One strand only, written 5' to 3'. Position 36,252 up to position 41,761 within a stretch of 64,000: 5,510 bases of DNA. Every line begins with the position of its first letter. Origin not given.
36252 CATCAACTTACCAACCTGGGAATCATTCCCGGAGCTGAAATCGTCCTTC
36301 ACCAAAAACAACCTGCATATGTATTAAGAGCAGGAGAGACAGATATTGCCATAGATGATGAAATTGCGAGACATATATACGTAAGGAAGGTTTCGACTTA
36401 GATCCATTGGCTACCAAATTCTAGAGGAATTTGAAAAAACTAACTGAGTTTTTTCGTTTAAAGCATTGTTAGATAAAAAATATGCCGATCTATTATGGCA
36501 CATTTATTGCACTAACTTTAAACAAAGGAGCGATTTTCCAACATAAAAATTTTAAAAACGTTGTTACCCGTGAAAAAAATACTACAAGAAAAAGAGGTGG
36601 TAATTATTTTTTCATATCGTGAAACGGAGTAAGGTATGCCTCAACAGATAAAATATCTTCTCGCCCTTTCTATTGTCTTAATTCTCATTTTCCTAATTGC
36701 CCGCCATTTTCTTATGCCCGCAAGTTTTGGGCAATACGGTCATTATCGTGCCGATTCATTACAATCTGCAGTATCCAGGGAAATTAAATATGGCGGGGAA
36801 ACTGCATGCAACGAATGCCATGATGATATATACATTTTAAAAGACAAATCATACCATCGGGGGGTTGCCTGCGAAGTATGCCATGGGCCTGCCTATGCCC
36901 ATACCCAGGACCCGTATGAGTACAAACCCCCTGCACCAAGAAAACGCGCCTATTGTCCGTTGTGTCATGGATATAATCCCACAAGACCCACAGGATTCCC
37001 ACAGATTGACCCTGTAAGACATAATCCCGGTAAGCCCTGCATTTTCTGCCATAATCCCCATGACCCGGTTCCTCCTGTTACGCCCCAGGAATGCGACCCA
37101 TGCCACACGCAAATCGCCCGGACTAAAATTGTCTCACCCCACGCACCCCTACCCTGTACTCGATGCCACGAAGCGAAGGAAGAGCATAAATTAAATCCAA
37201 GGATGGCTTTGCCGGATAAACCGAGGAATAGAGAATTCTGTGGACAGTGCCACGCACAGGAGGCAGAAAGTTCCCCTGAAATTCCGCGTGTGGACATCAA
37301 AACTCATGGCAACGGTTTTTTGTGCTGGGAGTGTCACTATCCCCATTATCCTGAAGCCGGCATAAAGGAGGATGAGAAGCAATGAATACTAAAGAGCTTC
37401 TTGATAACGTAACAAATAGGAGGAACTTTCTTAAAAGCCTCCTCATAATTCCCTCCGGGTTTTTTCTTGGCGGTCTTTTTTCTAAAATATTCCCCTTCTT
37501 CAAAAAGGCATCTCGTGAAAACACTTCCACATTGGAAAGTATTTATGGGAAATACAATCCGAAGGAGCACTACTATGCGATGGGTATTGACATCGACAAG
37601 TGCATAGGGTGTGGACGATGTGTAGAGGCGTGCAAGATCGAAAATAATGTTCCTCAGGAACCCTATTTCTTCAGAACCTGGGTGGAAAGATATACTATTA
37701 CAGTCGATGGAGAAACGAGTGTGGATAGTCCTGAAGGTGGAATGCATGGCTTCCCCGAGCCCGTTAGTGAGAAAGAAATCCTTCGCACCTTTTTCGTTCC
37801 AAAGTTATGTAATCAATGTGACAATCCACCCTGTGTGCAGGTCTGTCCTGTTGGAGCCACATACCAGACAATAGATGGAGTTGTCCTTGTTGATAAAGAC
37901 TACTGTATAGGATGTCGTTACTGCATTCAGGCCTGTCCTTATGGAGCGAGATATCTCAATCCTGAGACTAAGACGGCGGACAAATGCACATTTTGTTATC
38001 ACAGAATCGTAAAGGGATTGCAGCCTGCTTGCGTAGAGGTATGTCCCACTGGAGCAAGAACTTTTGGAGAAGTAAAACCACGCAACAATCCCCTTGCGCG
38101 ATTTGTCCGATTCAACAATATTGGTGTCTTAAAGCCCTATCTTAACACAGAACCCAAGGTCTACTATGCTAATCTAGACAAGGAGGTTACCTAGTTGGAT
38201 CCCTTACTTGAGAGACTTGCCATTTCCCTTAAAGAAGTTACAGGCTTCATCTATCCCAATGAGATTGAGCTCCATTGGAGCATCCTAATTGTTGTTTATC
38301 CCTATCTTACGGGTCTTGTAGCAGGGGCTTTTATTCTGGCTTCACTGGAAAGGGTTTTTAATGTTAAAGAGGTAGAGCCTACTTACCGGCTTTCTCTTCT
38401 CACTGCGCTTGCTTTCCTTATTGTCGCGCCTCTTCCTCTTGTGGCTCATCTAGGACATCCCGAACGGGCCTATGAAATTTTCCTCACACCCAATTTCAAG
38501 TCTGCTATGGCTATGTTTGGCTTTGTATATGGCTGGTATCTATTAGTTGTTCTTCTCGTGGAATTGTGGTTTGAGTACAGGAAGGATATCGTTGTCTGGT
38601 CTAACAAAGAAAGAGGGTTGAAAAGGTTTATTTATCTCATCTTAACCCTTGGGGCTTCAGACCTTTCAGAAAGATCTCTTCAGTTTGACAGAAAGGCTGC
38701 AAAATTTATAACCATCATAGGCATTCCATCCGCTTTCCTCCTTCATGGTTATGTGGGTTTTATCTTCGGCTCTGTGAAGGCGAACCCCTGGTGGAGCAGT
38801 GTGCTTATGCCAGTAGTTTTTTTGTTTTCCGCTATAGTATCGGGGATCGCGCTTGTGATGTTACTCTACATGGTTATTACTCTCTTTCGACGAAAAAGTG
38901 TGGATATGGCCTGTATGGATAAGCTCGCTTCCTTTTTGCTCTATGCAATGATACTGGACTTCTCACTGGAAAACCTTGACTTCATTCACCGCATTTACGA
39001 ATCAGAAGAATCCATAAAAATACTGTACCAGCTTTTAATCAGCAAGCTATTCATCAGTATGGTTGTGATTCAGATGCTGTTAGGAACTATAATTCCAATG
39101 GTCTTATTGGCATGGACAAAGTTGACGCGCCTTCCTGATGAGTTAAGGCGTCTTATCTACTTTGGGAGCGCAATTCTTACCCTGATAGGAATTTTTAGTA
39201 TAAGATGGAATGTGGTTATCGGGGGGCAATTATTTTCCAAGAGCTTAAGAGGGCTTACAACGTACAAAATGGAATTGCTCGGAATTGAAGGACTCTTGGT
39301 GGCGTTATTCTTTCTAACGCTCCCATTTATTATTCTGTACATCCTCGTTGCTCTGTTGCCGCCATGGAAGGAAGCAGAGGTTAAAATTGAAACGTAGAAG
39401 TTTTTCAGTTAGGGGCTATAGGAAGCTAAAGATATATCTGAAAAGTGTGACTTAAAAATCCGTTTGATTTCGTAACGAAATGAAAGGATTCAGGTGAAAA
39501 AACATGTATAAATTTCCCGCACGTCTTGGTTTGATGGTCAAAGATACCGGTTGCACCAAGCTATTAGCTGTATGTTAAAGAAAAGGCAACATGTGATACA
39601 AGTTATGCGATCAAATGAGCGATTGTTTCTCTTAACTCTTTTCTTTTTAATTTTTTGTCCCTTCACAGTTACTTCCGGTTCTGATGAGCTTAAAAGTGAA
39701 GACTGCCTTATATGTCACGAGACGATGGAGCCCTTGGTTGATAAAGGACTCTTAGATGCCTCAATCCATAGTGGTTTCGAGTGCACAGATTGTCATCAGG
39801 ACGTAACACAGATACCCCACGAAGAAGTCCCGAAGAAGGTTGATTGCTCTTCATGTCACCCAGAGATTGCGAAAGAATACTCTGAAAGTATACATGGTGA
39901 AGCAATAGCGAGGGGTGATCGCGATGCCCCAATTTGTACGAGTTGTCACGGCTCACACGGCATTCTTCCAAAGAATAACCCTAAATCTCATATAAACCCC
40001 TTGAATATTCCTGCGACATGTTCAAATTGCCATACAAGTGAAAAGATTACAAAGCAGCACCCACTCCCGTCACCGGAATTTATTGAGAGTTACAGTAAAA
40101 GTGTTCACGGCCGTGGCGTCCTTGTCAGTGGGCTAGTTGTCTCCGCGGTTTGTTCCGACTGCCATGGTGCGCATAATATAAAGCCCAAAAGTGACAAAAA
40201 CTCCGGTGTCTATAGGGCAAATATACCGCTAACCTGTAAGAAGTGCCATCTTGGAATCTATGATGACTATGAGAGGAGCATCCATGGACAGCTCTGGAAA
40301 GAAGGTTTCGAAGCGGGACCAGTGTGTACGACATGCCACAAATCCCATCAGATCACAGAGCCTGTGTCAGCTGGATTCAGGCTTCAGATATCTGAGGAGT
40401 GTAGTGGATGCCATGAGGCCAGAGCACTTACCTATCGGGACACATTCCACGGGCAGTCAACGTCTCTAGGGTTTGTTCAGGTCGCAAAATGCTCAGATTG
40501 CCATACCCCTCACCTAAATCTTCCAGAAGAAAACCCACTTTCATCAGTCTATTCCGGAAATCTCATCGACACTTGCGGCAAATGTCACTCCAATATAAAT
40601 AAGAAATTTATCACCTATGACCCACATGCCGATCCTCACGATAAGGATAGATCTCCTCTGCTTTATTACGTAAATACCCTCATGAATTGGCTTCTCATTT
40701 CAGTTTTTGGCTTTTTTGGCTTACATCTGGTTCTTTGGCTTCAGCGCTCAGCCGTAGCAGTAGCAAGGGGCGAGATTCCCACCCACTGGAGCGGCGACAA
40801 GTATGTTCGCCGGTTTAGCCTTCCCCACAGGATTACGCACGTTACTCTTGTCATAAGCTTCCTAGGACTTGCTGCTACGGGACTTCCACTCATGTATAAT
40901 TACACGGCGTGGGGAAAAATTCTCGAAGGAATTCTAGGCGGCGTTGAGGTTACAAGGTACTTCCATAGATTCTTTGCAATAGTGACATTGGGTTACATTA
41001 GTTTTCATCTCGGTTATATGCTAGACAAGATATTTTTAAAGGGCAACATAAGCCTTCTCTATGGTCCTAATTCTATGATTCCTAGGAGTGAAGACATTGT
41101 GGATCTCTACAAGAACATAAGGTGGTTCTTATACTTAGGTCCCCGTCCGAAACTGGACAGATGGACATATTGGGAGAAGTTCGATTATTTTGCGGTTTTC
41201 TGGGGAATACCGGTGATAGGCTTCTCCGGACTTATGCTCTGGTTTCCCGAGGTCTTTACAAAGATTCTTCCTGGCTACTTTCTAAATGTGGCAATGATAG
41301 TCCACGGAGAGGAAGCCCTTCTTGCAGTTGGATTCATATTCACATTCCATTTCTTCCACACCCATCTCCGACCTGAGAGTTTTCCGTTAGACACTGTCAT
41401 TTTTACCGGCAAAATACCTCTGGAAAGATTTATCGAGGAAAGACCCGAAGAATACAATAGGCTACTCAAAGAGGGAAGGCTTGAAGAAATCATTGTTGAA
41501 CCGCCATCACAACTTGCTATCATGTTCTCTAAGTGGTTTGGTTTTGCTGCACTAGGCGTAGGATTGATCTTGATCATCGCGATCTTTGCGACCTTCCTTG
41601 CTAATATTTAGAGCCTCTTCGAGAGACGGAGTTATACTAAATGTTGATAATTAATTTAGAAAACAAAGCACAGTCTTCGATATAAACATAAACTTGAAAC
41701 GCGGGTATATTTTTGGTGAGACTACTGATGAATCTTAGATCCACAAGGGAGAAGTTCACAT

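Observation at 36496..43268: Three different quinone-pool electron-exit modules packed head to tail (octaheme-FeS-NrfD, CbcL-like, ImcH-like)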

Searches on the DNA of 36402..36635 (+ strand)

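Call 54: search_dna_similar(query=window:36402-36635:+, collection=plasmids, mode=near, max_rows=5)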
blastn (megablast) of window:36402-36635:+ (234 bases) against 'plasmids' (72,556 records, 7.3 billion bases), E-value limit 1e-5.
No match.

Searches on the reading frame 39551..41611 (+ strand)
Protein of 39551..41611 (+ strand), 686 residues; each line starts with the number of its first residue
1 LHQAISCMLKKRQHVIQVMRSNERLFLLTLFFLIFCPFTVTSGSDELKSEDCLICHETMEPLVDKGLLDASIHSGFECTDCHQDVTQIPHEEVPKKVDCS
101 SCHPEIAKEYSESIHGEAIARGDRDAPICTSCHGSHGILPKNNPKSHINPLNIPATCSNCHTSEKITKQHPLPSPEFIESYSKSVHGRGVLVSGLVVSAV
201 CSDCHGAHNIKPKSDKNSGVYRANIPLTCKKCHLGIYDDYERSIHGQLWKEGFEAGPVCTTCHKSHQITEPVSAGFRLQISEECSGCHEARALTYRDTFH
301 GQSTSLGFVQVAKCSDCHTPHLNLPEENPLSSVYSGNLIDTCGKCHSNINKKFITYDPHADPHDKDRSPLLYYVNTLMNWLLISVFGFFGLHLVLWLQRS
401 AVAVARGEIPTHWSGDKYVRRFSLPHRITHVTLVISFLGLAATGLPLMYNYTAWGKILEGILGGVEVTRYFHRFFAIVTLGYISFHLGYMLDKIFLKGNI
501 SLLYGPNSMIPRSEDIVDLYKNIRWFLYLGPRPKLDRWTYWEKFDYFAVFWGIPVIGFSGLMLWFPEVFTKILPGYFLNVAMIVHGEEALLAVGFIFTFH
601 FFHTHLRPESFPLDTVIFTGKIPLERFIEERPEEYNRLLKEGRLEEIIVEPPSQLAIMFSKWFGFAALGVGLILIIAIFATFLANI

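Call 4: search_protein_families(library=pfam, proteins=[window:39551-41611:+], max_evalue=0.01)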
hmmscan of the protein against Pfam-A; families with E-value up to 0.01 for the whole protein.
window:39551-41611:+ (686 aa): 7 families
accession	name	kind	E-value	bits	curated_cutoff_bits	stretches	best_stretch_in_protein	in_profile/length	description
PF14522.11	Cytochrome_C7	-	1e-16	61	24.8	2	46-103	8-66/67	Cytochrome c7 and related cytochrome c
PF09699.15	Paired_CXXCH_1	-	2.7e-14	53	20.6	2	309-348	4-38/41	Doubled CXXCH motif (Paired_CXXCH_1)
PF14537.11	Cytochrom_c3_2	-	2.8e-13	50.6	25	2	73-162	4-79/79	Cytochrome c3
PF03264.19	Cytochrom_NNT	-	6.7e-09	36.1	24.1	1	282-323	37-77/174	NapC/NirT cytochrome c family, N-terminal region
PF01292.26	Ni_hydr_CYTB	-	5.8e-07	29.9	30.1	1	421-595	1-154/179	Prokaryotic cytochrome b561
PF14358.11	DUF4405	-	0.002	19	26.7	1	428-489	1-64/66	Domain of unknown function (DUF4405)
PF00684.25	DnaJ_CXXCXGXG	-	0.0051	17.5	32.7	0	121-168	11-55/65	DnaJ central domain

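Call 5: search_protein_families(library=ncbifam, proteins=[window:39551-41611:+], max_evalue=0.01)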
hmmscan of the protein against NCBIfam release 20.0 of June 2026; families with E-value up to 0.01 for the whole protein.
window:39551-41611:+ (686 aa): 10 families
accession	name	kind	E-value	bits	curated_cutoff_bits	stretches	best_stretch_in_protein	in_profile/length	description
TIGR01583.1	formate-DH-gamm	equivalog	1.9e-10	41.1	115.85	1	419-601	2-166/204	formate dehydrogenase subunit gamma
NF041028.1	decahem_GSU2203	exception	2e-09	37.1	325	2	156-354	38-215/317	GSU2203 family decaheme c-type cytochrome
TIGR03153.1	cytochr_NrfH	equivalog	5.4e-07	29.8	134.2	0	39-86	92-137/138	cytochrome c nitrite reductase small subunit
TIGR04257.1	nanowire_3heme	domain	1.7e-06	28.1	40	0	305-348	25-60/75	c(7)-type cytochrome triheme domain-containing protein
NF007924.0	PRK10639.1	equivalog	0.00054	19.8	341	1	417-593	5-161/211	formate dehydrogenase cytochrome b556 subunit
NF007906.0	PRK10617.1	equivalog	0.0007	19.5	349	0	282-325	55-98/200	cytochrome c-type protein NapC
TIGR03146.1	cyt_nit_nrfB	equivalog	0.0012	19.2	166.6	0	200-349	13-144/145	cytochrome c nitrite reductase pentaheme subunit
NF008659.0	PRK11659.1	equivalog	0.0047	16.6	184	0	199-352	47-173/188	cytochrome c nitrite reductase pentaheme subunit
TIGR02161.1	napC_nirT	subfamily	0.0054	16.6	310.6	0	282-321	46-85/185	periplasmic nitrate (or nitrite) reductase c-type cytochrome, NapC/NirT family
TIGR01905.1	paired_CXXCH_1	subfamily_domain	0.0084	16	25.2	0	259-291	9-39/41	doubled CXXCH domain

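Call 15: search_solved_structures(query=window:39551-41611:+, max_evalue=0.01)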
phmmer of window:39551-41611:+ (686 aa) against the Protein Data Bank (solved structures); distinct sequences matched with E-value up to 0.01: 1.
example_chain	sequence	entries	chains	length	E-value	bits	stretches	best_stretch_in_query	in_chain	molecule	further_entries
28pb_A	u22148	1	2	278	3.3e-05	25.6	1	62-172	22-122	Cytochrome c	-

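Call 16: find_homologous_proteins(query=window:39551-41611:+)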
Query window:39551-41611:+ (686 aa): 3533 proteins with E <= 0.001 among 8000 candidates; the best 120 are listed.
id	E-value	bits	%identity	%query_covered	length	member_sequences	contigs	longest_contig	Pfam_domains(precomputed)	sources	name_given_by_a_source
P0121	0.0e+0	1557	97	98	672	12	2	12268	PF09699.16,PF14537.12,PF01292.27,PF03264.20,PF14522.12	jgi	jgi:cytochrome b subunit of formate dehydrogenase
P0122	0.0e+0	1400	85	98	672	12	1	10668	PF09699.16,PF14537.12,PF01292.27,PF14522.12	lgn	-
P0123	0.0e+0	1329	84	97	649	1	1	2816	PF09699.16,PF14537.12,PF14522.12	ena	-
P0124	0.0e+0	1286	79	96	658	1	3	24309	PF09699.16,PF14537.12,PF03264.20,PF02085.22,PF14522.12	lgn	-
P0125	0.0e+0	1267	76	97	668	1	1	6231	PF09699.16,PF14537.12,PF14522.12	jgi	jgi:cytochrome b subunit of formate dehydrogenase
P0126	0.0e+0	1254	78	94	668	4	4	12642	PF09699.16,PF14537.12,PF01292.27,PF03264.20,PF02085.22,PF00684.26,PF14522.12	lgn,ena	-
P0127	0.0e+0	1203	73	97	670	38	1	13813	PF09699.16,PF14537.12,PF01292.27,PF03264.20,PF14522.12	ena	-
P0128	0.0e+0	1194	73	97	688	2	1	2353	PF09699.16,PF14537.12,PF01292.27,PF03264.20,PF02085.22,PF14522.12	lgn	-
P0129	0.0e+0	1180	74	93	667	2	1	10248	PF09699.16,PF14537.12,PF01292.27,PF03264.20,PF02085.22,PF14522.12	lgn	-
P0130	2.6e-277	940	44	91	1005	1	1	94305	PF09699.16,PF14537.12,PF02085.22,PF14522.12,PF22113.2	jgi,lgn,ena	-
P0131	8.1e-276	935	59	93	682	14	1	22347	PF09699.16,PF14537.12,PF01292.27,PF02085.22,PF14522.12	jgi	-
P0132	2.5e-267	907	57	95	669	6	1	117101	PF09699.16,PF14537.12,PF01292.27,PF03264.20,PF14522.12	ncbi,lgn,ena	-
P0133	1.1e-266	905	57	93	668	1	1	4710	PF09699.16,PF14537.12,PF01292.27,PF14522.12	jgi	jgi:cytochrome b subunit of formate dehydrogenase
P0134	1.3e-266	905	58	93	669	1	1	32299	PF09699.16,PF14537.12,PF01292.27,PF03264.20,PF14522.12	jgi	jgi:cytochrome b subunit of formate dehydrogenase/nitrate/TMAO reductase-like tetraheme cytochrome c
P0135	4.5e-266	903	55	97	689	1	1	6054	PF09699.16,PF14537.12,PF14522.12,PF22113.2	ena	-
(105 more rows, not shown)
